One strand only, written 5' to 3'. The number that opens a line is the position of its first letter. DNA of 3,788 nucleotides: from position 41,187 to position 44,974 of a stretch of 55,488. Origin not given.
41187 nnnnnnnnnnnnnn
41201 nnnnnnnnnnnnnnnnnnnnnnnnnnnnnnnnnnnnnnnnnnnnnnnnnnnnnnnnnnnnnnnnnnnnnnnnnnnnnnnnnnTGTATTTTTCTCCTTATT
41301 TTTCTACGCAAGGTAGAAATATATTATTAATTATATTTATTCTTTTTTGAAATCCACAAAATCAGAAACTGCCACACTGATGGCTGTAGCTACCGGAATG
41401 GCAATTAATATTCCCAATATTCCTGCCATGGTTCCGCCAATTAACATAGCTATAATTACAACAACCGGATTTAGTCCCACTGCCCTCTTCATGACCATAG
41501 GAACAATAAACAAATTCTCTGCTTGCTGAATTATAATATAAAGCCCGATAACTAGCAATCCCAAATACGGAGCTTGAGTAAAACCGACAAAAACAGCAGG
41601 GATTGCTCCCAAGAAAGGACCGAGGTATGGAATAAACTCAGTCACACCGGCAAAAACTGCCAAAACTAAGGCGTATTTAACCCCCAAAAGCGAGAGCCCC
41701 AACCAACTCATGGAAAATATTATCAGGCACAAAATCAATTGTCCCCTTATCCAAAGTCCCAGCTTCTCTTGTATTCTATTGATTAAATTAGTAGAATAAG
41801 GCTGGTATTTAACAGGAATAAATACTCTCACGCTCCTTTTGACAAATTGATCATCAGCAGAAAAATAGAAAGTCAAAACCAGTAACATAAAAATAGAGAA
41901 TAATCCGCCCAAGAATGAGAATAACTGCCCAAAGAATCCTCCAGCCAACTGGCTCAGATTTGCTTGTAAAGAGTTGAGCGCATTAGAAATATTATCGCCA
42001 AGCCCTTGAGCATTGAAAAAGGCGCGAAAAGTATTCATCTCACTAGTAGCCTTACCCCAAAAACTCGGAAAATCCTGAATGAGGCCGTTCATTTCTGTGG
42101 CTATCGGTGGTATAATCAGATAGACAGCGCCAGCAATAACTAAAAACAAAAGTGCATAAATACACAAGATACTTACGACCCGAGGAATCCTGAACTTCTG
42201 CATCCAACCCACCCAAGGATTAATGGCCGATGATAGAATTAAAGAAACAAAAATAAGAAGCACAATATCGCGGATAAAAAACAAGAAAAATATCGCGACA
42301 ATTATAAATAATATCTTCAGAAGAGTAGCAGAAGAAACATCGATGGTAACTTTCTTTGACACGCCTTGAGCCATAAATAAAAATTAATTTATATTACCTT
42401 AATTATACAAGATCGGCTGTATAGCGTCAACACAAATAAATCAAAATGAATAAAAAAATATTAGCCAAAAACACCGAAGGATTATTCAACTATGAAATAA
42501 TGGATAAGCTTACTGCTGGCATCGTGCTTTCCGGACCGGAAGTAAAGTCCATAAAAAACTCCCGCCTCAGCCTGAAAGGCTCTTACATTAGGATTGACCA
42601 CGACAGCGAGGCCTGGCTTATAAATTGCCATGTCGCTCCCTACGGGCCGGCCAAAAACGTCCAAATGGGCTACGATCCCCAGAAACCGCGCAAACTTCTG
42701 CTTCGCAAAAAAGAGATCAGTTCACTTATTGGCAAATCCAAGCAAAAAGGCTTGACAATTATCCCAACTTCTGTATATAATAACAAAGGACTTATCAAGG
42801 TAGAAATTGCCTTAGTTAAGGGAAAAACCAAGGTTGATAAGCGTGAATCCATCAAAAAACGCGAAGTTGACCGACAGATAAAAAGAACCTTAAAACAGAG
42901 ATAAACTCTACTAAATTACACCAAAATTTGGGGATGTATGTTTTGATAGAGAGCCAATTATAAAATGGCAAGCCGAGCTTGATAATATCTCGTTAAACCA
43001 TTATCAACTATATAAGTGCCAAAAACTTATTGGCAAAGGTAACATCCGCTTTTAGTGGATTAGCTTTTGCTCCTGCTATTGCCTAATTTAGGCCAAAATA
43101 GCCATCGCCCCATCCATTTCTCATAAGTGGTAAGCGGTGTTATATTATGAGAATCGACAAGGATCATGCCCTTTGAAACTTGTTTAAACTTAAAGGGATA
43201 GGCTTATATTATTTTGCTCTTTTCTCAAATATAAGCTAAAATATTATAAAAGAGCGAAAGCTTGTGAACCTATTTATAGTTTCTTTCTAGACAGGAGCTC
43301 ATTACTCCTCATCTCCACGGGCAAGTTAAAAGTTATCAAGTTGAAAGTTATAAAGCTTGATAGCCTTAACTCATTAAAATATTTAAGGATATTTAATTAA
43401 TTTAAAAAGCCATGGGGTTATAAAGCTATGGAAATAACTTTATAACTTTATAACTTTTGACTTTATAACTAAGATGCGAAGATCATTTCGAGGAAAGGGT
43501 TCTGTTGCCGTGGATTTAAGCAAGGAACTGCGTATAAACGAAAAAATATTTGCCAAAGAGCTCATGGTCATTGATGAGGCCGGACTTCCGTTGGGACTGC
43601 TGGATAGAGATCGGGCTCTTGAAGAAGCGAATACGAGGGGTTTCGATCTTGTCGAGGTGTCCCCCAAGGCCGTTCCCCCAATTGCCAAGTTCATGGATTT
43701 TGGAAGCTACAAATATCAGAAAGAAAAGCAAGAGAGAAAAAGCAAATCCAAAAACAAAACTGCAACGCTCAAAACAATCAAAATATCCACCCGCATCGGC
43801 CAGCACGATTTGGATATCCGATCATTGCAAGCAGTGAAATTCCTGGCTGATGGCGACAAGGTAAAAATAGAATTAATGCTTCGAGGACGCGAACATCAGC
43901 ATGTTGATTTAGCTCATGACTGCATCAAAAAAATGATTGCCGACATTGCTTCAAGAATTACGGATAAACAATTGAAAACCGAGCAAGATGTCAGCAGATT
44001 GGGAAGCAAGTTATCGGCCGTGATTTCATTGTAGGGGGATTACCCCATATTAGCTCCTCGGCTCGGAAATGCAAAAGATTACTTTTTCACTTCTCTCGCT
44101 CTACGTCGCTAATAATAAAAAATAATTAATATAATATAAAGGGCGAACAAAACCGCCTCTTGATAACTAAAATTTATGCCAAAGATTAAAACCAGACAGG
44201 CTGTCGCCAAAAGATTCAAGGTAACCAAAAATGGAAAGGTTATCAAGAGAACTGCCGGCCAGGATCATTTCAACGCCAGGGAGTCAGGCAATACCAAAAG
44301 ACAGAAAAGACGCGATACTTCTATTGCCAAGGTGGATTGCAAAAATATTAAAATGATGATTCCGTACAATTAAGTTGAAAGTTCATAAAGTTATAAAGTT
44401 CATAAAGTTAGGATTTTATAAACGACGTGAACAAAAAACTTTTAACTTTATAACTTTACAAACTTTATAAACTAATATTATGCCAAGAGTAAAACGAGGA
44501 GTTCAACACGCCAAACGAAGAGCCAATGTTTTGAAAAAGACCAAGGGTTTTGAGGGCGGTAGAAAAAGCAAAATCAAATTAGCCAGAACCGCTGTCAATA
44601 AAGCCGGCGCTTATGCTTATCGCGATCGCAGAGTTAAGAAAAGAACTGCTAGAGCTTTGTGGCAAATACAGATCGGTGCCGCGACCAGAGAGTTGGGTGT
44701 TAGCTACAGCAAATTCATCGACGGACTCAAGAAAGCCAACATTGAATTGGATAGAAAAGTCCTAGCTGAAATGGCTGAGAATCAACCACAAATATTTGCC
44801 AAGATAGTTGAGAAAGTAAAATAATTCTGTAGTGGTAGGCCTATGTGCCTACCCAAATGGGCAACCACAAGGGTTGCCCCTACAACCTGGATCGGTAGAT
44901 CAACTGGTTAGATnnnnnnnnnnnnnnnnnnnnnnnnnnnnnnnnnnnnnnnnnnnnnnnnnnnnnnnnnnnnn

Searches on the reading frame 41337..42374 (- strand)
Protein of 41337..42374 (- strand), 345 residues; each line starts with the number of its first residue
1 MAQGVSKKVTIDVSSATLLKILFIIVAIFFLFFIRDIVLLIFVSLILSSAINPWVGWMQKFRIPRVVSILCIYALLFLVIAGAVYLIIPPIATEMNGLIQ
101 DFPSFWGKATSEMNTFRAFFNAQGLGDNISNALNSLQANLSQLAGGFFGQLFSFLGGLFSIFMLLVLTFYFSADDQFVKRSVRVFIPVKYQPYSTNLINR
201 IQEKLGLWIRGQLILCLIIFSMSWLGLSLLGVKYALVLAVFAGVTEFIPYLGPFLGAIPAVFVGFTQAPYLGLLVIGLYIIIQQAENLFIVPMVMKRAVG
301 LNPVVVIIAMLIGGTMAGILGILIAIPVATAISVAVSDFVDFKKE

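Call 20: search_protein_families(library=pfam, proteins=[window:41337-42374:-], max_evalue=0.01)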
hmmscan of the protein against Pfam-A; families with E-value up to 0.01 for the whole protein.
window:41337-42374:- (345 aa): 1 family
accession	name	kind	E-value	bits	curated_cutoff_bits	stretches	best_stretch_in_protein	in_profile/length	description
PF01594.21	AI-2E_transport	-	1.5e-66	225.3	34.3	1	19-338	3-325/327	AI-2E family transporter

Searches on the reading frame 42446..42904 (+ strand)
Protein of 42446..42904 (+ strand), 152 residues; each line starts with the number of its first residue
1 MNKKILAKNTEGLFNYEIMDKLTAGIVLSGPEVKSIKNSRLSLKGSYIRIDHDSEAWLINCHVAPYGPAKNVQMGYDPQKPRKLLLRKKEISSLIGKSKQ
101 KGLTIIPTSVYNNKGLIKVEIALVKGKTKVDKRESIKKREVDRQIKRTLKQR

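Call 20: search_protein_families(library=pfam, proteins=[window:42446-42904:+], max_evalue=0.01)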
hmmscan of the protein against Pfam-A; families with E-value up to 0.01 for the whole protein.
window:42446-42904:+ (152 aa): 1 family
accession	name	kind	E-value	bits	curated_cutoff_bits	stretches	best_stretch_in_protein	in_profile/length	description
PF01668.23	SmpB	-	7.9e-50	169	27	1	7-151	2-143/143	SmpB protein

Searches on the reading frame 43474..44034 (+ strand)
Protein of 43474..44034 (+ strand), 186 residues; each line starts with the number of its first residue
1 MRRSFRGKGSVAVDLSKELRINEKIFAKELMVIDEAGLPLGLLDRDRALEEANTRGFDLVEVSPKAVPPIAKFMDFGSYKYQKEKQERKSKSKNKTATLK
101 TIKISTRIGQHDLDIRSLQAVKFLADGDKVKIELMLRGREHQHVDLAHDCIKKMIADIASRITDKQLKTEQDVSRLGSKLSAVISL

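Call 20: search_protein_families(library=pfam, proteins=[window:43474-44034:+], max_evalue=0.01)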
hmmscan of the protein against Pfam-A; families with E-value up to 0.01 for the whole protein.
window:43474-44034:+ (186 aa): 2 families
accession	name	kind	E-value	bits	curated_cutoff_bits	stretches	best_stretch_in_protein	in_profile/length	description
PF05198.21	IF3_N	-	5e-22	78.3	26.9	1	21-89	1-69/70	Translation initiation factor IF-3, N-terminal domain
PF00707.27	IF3_C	-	1e-17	64.2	34.8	1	98-162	2-66/86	Translation initiation factor IF-3, C-terminal domain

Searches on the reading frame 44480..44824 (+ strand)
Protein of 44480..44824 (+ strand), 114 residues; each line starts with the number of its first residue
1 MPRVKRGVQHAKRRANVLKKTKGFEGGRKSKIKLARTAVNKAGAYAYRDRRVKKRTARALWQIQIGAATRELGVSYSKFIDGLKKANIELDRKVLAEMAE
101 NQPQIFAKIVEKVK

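Call 20: search_protein_families(library=pfam, proteins=[window:44480-44824:+], max_evalue=0.01)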
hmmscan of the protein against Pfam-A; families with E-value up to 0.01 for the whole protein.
window:44480-44824:+ (114 aa): 1 family
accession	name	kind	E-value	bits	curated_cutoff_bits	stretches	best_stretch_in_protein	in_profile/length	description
PF00453.23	Ribosomal_L20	-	6e-37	126.5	30.8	1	3-109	1-107/107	Ribosomal protein L20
